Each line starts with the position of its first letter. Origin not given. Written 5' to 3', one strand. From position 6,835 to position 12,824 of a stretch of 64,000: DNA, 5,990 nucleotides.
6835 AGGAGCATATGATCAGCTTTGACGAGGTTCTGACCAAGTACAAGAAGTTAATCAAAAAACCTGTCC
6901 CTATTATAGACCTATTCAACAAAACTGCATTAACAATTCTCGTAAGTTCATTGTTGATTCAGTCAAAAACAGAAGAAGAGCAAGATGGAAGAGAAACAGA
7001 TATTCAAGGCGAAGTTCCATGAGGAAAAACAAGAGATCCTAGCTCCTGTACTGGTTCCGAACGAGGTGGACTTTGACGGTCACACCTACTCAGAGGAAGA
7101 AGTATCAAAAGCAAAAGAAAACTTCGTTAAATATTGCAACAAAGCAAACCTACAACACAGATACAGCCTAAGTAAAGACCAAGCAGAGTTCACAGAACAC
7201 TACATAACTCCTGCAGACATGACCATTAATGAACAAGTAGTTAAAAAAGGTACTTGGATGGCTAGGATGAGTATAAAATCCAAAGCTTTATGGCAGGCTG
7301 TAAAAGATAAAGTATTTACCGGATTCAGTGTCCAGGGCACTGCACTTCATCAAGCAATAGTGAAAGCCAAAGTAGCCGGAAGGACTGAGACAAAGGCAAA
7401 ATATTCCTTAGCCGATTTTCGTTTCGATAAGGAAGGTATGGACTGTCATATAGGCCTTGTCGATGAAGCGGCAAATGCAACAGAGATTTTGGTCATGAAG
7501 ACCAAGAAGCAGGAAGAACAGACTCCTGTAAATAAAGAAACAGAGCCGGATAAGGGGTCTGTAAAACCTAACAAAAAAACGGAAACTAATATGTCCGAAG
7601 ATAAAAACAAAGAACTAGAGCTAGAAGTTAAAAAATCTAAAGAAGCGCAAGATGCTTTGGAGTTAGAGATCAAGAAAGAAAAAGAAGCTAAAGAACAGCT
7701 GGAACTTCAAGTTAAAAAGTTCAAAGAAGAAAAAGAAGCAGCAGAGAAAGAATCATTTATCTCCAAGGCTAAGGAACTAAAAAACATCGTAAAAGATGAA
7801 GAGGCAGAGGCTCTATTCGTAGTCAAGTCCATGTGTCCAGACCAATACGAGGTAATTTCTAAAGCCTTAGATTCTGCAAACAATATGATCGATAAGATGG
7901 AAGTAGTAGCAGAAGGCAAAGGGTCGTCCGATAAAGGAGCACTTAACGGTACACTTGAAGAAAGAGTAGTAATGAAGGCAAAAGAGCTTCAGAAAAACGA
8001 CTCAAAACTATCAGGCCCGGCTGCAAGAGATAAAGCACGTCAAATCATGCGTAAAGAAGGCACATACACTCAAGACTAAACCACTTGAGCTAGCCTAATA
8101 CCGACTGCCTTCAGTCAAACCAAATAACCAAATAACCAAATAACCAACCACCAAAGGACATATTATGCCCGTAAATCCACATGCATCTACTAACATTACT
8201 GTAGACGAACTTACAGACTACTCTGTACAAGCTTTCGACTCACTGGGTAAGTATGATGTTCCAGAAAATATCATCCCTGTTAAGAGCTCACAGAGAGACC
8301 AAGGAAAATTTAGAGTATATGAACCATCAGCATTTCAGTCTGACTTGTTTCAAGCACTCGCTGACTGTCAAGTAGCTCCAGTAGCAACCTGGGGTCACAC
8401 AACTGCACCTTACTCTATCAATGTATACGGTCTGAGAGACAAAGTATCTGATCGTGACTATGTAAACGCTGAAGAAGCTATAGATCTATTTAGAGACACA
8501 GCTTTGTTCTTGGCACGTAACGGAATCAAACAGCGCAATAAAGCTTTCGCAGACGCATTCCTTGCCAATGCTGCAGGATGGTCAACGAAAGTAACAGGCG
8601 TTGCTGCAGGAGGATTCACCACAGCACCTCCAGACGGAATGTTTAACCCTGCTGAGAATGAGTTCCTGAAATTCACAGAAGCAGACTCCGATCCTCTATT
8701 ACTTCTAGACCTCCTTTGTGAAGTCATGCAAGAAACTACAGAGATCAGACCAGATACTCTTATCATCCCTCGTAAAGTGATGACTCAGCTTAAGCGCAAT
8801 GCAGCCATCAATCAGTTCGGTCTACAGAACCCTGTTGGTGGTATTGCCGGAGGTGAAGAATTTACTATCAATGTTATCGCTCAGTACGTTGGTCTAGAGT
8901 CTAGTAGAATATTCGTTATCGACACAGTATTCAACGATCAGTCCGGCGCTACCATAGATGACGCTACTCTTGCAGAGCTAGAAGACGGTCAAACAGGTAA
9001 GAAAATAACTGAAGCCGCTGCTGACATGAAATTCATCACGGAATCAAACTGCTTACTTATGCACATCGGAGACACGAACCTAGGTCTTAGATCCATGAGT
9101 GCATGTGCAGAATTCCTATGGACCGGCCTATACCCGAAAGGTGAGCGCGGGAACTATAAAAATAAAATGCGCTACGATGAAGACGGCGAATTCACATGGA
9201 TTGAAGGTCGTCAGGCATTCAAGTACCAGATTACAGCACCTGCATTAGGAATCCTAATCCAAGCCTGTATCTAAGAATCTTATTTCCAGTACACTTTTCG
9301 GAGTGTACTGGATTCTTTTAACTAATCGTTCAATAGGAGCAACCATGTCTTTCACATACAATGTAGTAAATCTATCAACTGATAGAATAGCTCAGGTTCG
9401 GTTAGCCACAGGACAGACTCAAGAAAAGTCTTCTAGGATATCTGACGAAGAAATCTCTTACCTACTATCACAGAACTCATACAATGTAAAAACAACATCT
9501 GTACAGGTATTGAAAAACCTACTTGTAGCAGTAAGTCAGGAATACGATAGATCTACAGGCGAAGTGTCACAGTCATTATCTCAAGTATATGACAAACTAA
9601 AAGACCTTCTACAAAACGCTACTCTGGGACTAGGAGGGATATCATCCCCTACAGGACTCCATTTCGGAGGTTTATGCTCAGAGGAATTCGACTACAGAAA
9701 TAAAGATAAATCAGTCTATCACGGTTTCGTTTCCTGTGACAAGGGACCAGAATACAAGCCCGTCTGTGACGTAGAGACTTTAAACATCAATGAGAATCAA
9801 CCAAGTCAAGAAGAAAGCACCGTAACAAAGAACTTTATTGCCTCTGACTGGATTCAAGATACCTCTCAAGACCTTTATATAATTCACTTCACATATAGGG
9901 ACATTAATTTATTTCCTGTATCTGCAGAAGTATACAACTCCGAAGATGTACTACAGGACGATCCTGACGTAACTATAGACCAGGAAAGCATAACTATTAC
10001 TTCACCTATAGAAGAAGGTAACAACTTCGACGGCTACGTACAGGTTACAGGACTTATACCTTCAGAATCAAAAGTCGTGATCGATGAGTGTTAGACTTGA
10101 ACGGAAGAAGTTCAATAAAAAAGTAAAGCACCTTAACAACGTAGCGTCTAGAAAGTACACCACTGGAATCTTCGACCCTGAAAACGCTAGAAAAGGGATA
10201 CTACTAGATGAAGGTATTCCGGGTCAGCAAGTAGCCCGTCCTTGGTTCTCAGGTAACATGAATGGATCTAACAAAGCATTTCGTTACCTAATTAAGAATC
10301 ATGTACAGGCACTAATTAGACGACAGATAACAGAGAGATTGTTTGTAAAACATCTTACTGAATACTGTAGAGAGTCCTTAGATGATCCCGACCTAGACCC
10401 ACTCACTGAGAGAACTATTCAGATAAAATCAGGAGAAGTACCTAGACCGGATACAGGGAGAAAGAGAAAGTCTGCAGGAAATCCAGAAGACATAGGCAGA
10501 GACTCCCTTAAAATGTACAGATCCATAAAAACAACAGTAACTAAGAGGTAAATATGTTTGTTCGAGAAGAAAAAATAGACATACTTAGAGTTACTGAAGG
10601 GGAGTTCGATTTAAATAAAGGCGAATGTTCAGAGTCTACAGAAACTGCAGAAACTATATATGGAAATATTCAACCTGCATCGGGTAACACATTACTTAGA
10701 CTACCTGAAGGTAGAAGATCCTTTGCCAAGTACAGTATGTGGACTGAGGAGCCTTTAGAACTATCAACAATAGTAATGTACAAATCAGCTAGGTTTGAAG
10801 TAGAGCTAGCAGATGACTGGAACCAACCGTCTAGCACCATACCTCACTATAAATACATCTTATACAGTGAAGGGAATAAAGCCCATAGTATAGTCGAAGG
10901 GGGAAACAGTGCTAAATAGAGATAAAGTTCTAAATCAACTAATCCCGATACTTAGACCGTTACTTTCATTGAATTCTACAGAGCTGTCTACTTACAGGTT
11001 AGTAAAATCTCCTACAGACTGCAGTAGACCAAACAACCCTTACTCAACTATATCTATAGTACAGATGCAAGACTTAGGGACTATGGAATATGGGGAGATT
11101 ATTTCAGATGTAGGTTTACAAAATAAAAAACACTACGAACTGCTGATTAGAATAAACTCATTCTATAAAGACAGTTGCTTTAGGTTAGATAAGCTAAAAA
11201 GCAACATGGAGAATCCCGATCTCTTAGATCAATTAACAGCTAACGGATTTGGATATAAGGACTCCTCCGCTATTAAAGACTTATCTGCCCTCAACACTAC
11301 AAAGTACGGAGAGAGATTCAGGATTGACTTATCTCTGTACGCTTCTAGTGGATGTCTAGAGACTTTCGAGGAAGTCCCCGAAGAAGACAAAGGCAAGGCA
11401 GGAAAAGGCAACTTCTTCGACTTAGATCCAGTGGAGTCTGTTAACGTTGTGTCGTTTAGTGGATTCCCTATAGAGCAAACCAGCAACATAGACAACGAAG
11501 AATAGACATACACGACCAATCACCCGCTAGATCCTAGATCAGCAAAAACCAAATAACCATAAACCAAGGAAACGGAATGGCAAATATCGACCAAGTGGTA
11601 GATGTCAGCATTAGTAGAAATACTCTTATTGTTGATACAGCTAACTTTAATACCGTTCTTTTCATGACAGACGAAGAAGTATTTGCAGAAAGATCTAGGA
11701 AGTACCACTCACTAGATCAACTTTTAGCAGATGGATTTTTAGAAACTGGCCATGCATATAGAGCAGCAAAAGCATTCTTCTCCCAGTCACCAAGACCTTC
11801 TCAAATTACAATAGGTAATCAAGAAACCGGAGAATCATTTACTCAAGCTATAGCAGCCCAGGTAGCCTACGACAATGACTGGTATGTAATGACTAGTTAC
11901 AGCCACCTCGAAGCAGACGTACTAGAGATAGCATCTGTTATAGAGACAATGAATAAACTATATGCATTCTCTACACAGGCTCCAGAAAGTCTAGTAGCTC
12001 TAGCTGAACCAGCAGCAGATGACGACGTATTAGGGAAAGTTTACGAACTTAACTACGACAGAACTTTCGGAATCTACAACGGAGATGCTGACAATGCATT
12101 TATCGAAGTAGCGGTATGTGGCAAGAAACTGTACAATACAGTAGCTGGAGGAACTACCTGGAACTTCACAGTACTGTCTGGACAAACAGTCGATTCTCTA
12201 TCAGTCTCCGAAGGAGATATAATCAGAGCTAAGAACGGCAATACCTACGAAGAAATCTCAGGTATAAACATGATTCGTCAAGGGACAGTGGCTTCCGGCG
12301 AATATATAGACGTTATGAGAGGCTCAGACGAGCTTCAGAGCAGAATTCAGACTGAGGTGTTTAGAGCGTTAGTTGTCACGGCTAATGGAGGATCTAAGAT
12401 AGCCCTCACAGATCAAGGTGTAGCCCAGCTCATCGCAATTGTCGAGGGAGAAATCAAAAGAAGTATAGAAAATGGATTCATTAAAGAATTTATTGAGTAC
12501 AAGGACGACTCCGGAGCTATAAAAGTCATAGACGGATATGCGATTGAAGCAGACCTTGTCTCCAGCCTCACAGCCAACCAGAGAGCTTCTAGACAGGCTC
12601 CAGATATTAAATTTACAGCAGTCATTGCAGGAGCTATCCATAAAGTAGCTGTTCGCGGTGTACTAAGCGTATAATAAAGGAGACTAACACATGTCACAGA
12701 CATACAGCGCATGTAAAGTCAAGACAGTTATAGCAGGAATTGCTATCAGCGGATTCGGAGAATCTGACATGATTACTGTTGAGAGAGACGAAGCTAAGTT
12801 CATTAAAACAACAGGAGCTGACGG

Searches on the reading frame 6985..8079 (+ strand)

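Call 15: search_protein_families(library=phrogs, proteins=[window:6985-8079:+], max_evalue=0.001)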
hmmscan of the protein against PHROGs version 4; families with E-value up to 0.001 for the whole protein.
window:6985-8079:+ (364 aa): 7 families
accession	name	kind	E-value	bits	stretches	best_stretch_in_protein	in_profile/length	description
phrog_1530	-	other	6.9e-31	108.9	1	9-129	240-358/379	DNA methyltransferase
phrog_3017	-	head and packaging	1.7e-21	78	1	3-317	39-339/402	head maturation protease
phrog_13242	-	unknown function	1.3e-15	58.4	1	7-122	311-425/450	-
phrog_34096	-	head and packaging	7.1e-11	42.5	1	8-267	126-383/412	head maturation protease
phrog_33677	-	head and packaging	5.4e-08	33.3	1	14-125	155-269/564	head maturation protease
phrog_9979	-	unknown function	1.1e-07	32.4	1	11-110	40-145/278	-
phrog_15223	-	other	4.3e-07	31.1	1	10-119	8-113/199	protease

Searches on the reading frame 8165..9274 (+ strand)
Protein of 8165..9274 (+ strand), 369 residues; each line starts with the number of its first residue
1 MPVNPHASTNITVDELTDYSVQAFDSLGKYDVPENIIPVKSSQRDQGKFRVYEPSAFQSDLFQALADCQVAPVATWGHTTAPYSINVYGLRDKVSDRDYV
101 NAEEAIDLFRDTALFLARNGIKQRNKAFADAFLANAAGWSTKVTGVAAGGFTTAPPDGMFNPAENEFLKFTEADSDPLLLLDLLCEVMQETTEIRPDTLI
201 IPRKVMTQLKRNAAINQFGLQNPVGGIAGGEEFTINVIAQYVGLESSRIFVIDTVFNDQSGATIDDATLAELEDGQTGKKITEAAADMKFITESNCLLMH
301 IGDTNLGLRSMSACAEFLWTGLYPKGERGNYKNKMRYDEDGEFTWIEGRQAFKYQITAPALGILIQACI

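Call 15: search_protein_families(library=phrogs, proteins=[window:8165-9274:+], max_evalue=0.001)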
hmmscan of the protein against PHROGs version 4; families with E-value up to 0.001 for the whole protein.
window:8165-9274:+ (369 aa): 1 family
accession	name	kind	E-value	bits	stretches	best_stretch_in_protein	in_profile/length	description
phrog_1005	-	head and packaging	9.1e-32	111.6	1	32-369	29-314/315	major head protein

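Call 32: search_dna_similar(query=window:8165-9274:+, collection=phages, mode=protein, max_rows=15)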
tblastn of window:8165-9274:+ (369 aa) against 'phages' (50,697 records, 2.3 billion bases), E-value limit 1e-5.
Records with a match: 21; places in all: 21; records where one place covers at least 80% of the query: 20.
Best place of each record, by identity: <60% 21.
By first word of the organism name: Rhizobium 9; Arthrobacter 7; Colwellia 2; Shewanella 1; Ruegeria 1; Enterobacter 1.
By host as written in the record: Arthrobacter sp. ATCC 21022 5; Colwellia psychrerythaea strain 34H 2; Arthrobacter globiformis B-2979 2; Shewanella sp. M16 1; Ruegeria sp. AU67 1; Rhizobium etli TAL182 1; Rhizobium etli T3_9 1; Rhizobium etli T3_10 1; and 7 more.
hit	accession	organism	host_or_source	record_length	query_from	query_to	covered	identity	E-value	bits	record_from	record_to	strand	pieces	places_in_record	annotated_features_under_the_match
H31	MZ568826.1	Shewanella phage vB_SspS_KASIA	Shewanella sp. M16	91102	16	369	96%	32.2%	2e-33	137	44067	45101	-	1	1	major capsid protein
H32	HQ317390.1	Colwellia phage 9A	Colwellia psychrerythaea strain 34H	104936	16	369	96%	31.0%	3e-34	140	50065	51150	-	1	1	hypothetical protein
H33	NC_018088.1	Colwellia phage 9A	Colwellia psychrerythaea strain 34H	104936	16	369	96%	31.0%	3e-34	140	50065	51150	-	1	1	major head protein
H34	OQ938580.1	Arthrobacter phage Ottawa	Arthrobacter globiformis B-2979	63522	16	369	96%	24.1%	5e-6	55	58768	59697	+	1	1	100: major capsid protein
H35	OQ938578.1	Arthrobacter phage Kharcho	Arthrobacter globiformis B-2979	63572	16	369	96%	24.1%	5e-6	55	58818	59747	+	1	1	100: major capsid protein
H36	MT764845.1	Ruegeria phage Tedan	Ruegeria sp. AU67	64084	3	365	98%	22.8%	2e-7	59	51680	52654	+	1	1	hypothetical protein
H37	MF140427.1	Arthrobacter phage Shrooms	Arthrobacter sp. ATCC 21022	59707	16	369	96%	22.7%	9e-6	54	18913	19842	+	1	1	25: major capsid protein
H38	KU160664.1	Arthrobacter phage Salgado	Arthrobacter sp. ATCC 21022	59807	16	369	96%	22.6%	7e-6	54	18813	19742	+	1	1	26: capsid protein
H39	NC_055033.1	Arthrobacter phage Salgado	Arthrobacter sp. ATCC 21022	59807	16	369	96%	22.6%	7e-6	54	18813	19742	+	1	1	26: major head protein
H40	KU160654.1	Arthrobacter phage Laroye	Arthrobacter sp. ATCC 21022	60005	16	369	96%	22.6%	7e-6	54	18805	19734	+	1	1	26: capsid protein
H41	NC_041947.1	Arthrobacter phage Laroye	Arthrobacter sp. ATCC 21022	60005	16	369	96%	22.6%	7e-6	54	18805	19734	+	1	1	26: major head protein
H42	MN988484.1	Rhizobium phage RHph_Y60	Rhizobium etli TAL182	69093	16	364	95%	22.4%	3e-6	56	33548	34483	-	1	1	major capsid protein E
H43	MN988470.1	Rhizobium phage RHph_TM3_3_9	Rhizobium etli T3_9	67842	16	364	95%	22.4%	6e-6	54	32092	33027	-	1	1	major capsid protein E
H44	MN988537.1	Rhizobium phage RHph_TM3_3_10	Rhizobium etli T3_10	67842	16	364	95%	22.4%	6e-6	54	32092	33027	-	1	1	major capsid protein E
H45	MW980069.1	Rhizobium phage RHEph19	Rhizobium etli sv. phaseoli N561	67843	16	364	95%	22.4%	6e-6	54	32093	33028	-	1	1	major capsid protein E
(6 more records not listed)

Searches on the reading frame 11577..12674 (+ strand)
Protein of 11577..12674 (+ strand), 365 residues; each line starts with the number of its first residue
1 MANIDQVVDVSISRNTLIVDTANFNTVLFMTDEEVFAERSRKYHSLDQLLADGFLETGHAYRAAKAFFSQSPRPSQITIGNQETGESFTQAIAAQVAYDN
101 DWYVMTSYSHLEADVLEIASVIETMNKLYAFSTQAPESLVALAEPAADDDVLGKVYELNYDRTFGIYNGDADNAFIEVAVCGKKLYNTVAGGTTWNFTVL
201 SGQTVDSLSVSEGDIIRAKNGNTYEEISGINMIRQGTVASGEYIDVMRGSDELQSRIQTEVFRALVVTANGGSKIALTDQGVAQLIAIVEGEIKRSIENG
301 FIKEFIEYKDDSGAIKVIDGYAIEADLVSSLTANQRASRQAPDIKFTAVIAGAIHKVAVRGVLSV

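Call 15: search_protein_families(library=phrogs, proteins=[window:11577-12674:+], max_evalue=0.001)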
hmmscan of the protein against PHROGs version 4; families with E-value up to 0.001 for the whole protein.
window:11577-12674:+ (365 aa): 2 families
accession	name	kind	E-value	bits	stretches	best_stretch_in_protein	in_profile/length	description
phrog_205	-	tail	3.6e-85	287.5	1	1-363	12-432/455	tail sheath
phrog_9590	-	unknown function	3e-30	106.6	1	190-364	207-373/377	-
